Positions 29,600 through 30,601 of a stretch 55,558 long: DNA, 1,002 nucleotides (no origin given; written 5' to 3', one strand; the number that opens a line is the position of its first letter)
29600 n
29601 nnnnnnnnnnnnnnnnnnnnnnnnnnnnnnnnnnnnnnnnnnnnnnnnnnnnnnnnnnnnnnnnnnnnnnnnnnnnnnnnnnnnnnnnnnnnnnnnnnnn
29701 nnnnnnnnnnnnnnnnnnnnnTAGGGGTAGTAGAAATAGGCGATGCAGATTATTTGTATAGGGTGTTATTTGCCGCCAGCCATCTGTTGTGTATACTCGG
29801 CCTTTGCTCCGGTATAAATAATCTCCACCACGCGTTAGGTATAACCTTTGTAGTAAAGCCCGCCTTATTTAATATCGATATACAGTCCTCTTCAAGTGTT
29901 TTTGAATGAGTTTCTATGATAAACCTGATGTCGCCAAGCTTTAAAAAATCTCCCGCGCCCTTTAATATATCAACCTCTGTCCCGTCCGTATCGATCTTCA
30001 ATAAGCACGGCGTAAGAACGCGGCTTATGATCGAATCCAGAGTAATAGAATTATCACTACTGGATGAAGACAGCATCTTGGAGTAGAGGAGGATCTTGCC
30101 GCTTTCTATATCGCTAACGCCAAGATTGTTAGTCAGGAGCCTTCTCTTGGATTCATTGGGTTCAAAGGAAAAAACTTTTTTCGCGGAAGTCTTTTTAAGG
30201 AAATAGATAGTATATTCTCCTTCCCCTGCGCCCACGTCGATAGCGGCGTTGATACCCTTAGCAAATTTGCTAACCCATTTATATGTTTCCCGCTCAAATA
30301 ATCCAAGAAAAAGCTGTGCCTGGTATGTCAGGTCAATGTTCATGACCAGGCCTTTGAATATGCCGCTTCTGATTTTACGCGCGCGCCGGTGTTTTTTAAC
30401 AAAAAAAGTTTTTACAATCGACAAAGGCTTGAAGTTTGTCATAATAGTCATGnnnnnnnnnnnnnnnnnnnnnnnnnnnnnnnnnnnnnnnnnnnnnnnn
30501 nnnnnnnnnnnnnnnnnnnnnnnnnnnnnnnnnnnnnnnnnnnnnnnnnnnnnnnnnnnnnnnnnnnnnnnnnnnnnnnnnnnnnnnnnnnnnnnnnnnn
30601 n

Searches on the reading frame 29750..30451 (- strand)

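Call 105: search_protein_families(library=pfam, proteins=[window:29750-30451:-], max_evalue=0.00001)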
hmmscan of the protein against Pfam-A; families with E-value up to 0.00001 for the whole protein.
window:29750-30451:- (233 aa): 1 family
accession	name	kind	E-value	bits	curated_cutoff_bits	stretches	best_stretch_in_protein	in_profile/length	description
PF05050.19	Methyltransf_21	-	1.6e-10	41.8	22.7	0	136-199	100-171/173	Methyltransferase FkbM domain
